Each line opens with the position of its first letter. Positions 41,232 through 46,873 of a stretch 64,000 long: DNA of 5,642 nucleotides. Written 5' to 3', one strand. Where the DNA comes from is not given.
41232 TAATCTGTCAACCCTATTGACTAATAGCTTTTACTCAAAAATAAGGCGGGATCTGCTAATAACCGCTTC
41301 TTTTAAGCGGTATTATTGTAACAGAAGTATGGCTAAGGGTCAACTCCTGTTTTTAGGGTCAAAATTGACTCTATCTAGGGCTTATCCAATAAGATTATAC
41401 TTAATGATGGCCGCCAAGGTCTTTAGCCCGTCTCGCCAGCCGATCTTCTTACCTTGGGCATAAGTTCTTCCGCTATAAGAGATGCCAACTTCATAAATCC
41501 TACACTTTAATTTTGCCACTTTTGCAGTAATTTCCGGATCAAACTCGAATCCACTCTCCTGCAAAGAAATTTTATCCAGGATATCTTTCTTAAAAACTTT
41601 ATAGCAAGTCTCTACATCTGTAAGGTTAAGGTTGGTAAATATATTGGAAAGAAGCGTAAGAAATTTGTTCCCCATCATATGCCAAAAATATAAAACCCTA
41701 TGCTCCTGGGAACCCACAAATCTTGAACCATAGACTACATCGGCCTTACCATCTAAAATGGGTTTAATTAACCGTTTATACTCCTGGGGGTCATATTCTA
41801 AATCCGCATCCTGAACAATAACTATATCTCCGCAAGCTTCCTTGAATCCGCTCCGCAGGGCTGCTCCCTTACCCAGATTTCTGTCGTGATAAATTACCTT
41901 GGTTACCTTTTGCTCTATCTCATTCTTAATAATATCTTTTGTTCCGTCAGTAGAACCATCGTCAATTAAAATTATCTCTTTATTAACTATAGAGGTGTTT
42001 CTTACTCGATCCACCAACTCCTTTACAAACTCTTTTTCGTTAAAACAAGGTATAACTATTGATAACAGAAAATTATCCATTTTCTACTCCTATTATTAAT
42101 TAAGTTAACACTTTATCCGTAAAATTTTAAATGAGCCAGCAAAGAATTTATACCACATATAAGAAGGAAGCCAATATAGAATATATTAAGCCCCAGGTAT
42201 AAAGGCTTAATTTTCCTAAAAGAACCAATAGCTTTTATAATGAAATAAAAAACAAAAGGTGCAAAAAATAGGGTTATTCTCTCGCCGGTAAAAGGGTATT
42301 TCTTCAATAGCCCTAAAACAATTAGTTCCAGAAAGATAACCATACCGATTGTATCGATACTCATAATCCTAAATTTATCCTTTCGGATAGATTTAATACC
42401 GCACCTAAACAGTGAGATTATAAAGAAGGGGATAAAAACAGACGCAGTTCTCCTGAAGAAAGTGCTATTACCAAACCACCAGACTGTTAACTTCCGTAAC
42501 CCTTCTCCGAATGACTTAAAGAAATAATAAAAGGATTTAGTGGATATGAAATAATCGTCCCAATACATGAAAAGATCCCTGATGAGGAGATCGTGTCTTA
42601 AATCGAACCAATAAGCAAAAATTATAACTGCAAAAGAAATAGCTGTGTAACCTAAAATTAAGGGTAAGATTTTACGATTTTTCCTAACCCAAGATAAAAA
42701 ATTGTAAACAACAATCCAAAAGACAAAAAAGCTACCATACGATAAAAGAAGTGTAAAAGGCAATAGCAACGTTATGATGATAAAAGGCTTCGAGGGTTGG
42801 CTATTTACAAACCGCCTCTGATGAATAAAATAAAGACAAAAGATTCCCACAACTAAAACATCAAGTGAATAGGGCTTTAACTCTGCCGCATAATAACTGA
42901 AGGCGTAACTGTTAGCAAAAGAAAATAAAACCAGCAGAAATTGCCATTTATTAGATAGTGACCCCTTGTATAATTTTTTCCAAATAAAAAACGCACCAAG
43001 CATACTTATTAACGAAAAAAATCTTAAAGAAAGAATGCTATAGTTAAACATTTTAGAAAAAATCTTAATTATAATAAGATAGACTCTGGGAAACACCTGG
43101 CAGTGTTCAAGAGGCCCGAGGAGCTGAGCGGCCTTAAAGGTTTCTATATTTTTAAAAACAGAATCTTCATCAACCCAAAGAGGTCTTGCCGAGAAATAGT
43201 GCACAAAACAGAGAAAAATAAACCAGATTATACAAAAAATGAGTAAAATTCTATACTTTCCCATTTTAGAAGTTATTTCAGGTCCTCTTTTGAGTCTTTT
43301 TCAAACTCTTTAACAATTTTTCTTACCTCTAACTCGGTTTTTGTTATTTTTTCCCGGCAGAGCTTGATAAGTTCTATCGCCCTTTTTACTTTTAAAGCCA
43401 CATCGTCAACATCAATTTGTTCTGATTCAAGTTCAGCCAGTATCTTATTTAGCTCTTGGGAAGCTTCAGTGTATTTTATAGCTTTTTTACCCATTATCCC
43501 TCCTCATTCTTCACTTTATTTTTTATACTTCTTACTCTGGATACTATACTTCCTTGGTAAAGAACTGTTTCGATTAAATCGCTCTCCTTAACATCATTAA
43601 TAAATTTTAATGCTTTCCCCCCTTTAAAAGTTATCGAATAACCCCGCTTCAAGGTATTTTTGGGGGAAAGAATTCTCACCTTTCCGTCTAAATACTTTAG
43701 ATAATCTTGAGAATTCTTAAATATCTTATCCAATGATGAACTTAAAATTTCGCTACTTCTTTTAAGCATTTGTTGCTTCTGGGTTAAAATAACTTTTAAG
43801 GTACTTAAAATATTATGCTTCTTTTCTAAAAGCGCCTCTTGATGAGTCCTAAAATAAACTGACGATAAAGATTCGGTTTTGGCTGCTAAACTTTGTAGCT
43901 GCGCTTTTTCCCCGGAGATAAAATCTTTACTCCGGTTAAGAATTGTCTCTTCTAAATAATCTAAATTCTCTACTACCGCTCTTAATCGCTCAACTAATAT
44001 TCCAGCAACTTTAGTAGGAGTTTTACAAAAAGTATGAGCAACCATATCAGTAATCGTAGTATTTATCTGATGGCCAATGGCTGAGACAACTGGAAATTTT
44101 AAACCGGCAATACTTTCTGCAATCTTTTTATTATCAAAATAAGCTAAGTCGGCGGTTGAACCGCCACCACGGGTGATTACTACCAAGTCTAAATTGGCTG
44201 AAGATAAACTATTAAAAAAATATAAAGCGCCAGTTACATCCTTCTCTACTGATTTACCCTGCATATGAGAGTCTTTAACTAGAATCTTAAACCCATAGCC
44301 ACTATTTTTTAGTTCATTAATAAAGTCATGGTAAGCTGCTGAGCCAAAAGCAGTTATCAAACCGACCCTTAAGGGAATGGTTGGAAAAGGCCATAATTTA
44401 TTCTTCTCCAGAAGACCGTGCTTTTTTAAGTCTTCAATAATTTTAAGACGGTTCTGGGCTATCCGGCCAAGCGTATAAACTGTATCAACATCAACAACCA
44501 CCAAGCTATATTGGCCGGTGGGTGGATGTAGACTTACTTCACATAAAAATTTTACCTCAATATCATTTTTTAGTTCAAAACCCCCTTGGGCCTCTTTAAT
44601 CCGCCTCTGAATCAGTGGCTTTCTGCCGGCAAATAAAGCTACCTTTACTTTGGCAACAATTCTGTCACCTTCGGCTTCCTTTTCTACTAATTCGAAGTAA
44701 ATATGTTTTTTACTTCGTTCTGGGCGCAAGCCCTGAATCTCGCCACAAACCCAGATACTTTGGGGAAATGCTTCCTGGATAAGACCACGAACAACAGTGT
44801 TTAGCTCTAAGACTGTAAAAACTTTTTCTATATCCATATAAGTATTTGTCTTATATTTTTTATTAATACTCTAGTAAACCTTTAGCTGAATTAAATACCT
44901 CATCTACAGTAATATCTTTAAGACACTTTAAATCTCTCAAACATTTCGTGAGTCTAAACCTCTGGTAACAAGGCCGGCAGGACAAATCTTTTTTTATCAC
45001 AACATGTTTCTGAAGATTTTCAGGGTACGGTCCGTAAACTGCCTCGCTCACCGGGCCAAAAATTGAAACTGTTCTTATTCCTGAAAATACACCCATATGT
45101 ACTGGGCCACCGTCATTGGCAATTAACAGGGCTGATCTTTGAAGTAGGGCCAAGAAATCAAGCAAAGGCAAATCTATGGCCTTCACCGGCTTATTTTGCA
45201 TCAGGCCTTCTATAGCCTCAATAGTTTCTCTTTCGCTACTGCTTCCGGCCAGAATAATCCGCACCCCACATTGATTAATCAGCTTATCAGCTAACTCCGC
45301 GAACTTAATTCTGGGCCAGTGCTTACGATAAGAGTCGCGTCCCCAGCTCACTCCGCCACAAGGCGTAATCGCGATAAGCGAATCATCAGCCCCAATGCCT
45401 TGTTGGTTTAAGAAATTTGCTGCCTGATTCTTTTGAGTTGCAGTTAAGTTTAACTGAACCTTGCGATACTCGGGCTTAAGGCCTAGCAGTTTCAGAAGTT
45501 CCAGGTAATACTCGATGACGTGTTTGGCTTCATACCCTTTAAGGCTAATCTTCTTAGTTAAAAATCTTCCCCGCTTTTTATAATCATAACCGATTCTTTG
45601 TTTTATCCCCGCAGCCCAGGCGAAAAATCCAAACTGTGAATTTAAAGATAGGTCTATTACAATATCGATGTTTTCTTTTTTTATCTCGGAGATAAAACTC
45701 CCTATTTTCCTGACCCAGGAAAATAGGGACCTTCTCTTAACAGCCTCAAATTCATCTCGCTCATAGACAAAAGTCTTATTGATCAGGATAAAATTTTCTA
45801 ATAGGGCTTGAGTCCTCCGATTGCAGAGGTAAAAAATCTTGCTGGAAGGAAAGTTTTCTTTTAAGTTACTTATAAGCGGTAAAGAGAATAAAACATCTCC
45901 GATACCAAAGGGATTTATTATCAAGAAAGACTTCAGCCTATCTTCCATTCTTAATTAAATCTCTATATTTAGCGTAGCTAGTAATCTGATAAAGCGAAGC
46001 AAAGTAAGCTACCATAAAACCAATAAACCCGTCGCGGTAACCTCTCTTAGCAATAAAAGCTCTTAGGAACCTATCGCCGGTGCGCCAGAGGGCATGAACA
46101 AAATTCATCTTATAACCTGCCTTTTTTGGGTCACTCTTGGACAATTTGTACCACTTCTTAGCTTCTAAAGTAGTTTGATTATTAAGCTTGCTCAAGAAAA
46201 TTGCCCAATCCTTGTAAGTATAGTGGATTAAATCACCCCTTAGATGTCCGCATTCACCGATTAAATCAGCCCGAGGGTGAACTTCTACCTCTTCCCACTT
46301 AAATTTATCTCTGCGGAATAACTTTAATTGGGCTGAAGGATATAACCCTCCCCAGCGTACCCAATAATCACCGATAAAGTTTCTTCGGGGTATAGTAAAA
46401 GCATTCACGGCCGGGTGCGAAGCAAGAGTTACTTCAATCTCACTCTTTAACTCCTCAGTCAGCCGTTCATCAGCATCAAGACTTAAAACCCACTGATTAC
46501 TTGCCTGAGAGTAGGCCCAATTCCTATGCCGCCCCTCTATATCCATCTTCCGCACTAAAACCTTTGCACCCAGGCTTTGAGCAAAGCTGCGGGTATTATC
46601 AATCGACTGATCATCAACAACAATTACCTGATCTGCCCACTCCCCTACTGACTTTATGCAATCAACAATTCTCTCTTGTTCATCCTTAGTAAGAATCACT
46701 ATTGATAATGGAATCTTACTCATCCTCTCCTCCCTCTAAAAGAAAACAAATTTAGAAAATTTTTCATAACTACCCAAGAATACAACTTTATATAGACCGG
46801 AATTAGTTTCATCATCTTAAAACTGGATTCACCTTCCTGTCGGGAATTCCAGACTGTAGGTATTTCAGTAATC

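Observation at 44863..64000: About 19 kb cell-surface glycan cluster with carbamoyltransferase, ATP-grasp, plant-type GDP-mannose 3,5-epimerase, B12-rSAM and methyltransferase tailoring genes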

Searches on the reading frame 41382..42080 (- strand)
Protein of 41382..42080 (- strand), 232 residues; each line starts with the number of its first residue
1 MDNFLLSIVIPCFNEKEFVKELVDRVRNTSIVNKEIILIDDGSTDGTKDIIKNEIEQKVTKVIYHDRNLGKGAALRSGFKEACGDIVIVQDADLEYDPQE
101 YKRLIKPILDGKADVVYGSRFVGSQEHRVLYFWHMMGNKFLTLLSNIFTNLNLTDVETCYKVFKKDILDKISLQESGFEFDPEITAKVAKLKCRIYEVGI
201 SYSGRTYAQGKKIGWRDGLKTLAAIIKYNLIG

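Call 5: search_protein_families(library=pfam, proteins=[window:41382-42080:-])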
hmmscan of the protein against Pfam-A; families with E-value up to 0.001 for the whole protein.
window:41382-42080:- (232 aa): 3 families
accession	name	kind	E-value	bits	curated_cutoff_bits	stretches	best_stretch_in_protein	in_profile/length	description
PF00535.33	Glycos_transf_2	-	4.6e-37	128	23.3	1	7-171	1-167/168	Glycosyl transferase family 2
PF13641.12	Glyco_tranf_2_3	-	5.9e-08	33.4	27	1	6-129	3-131/230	Glycosyltransferase like family 2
PF10111.15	Glyco_tranf_2_2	-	8e-08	32.5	27.3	1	7-106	1-104/276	Glycosyltransferase like family 2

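Call 49: search_protein_families(library=ncbifam, proteins=[window:41382-42080:-], max_evalue=0.000001)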
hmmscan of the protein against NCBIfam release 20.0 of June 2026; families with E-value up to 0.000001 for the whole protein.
window:41382-42080:- (232 aa): 15 families
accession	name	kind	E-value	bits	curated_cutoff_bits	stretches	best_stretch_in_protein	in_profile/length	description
TIGR04182.1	glyco_TIGR04182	equivalog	1.8e-36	126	325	1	7-228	3-217/293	S-layer glycoprotein N-glycosyltransferase AglJ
NF058614.1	PPMAGASynPpgS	equivalog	8.3e-24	84.3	370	1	8-210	4-206/226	polyprenyl-phospho-N-acetylgalactosaminyl synthase PpgS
NF047588.1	GlcsyltransPgfSStrep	equivalog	1.8e-20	73.4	500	1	6-175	3-172/308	glycosyltransferase PgfS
NF007986.1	PRK10714.1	equivalog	2.8e-20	72.6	529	1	6-210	8-208/316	undecaprenyl-phosphate 4-deoxy-4-formamido-L-arabinose transferase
TIGR03937.1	PgaC_IcaA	equivalog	1.7e-19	70.1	422.3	1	6-109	47-151/407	poly-beta-1,6-N-acetyl-D-glucosamine synthase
NF007482.0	PRK10073.1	equivalog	9.4e-17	61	423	1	5-116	7-118/334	glycosyltransferase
TIGR04283.1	glyco_like_mftF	equivalog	2.3e-14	53.5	182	1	6-132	1-119/221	TIGR04283 family arsenosugar biosynthesis glycosyltransferase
NF047683.1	TeichurnBiosyTuaG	equivalog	7.4e-14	52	400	1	5-106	7-109/252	teichuronic acid biosynthesis protein TuaG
NF041391.1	DPhHxTase_Halo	equivalog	6.6e-13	48.1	375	1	12-206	3-187/213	dolichyl-phosphate hexose transferase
NF041875.1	EPS_EpsD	equivalog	7.2e-13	48.6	370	1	6-125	1-121/325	exopolysaccharide biosynthesis glycosyltransferase EpsD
NF010496.0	PRK13915.1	equivalog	1.4e-12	47.3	262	1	6-111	33-145/307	glucosyl-3-phosphoglycerate synthase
TIGR03965.1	mycofact_glyco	equivalog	6.6e-11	41.7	280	1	7-114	77-185/467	mycofactocin biosynthesis glycosyltransferase MftF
NF050050.1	ProtGlycPglI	equivalog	2.8e-08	33.5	500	1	6-115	4-115/306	GalNAc(5)-diNAcBac-PP-undecaprenol beta-1,3-glucosyltransferase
NF045692.1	OglycostaseCruG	equivalog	5.1e-08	32.3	600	1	6-116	43-160/386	2'-O-glycosyltransferase CruG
NF053739.1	GlytfEpsEBac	equivalog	3e-07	29.7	450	1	7-93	4-92/265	glycosyltransferase EpsE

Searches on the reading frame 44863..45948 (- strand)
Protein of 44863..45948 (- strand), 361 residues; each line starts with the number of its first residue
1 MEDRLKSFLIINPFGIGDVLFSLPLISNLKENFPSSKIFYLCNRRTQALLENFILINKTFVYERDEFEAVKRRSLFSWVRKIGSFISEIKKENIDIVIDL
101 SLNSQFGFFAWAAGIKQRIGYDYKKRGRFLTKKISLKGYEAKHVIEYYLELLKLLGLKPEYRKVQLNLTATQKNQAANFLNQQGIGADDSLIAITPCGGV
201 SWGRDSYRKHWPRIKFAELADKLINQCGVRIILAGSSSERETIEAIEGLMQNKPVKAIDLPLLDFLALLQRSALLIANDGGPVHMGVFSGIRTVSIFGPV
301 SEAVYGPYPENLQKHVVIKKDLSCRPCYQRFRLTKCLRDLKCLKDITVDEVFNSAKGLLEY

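Call 4: search_protein_families(library=pfam, proteins=[window:44863-45948:-])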
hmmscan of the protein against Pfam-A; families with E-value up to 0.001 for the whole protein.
window:44863-45948:- (361 aa): 1 family
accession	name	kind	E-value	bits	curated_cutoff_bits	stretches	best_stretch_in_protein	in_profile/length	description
PF01075.23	Glyco_transf_9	-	3.2e-25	89.3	22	1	84-330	3-239/247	Glycosyltransferase family 9 (heptosyltransferase)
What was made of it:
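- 44863..45948 (-): GT9 (heptosyltransferase-family) glycosyltransferase. It was not seen in any related locus. Pfam 89 bits (call 4).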

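Call 49: search_protein_families(library=ncbifam, proteins=[window:44863-45948:-], max_evalue=0.000001)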
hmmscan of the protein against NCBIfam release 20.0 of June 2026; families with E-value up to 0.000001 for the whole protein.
window:44863-45948:- (361 aa): 5 families
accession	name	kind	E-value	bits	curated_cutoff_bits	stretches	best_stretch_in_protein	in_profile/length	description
TIGR02195.1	heptsyl_trn_II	equivalog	1.6e-32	113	134.6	1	9-359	3-338/339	lipopolysaccharide heptosyltransferase II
TIGR02201.1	heptsyl_trn_III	equivalog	1.5e-28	99.8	170.2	1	16-313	10-302/344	putative lipopolysaccharide heptosyltransferase III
NF007742.0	PRK10422.1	equivalog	5.9e-23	81.2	467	1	2-313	2-304/352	lipopolysaccharide core heptosyltransferase RfaQ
TIGR02193.1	heptsyl_trn_I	equivalog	2.9e-13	49.7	185.3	1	10-312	4-296/320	lipopolysaccharide heptosyltransferase I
NF008162.0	PRK10916.1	equivalog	1.6e-11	44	569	1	8-309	3-299/348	ADP-heptose--LPS heptosyltransferase RfaF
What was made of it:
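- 44863..45948 (-): Heptosyltransferase II 113 bits, below the 134.6 cut-off (call 49).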

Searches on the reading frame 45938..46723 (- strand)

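Call 4: search_protein_families(library=pfam, proteins=[window:45938-46723:-])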
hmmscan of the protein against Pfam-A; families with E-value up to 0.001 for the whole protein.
window:45938-46723:- (261 aa): 2 families
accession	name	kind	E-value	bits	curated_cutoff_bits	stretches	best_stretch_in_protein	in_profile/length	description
PF00535.33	Glycos_transf_2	-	1.7e-14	54.6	23.3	1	7-131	1-132/168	Glycosyl transferase family 2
PF13704.12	Glyco_tranf_2_4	-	1.4e-05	25.9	27.5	1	14-89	2-85/98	Glycosyl transferase family 2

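Call 49: search_protein_families(library=ncbifam, proteins=[window:45938-46723:-], max_evalue=0.000001)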
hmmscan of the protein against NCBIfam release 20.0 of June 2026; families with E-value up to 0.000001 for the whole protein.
window:45938-46723:- (261 aa): 2 families
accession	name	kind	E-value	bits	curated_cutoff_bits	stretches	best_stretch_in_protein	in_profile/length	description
TIGR04283.1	glyco_like_mftF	equivalog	1.4e-12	47.7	182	1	6-110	1-108/221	TIGR04283 family arsenosugar biosynthesis glycosyltransferase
TIGR04182.1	glyco_TIGR04182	equivalog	1.2e-07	31.5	325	1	7-87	3-84/293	S-layer glycoprotein N-glycosyltransferase AglJ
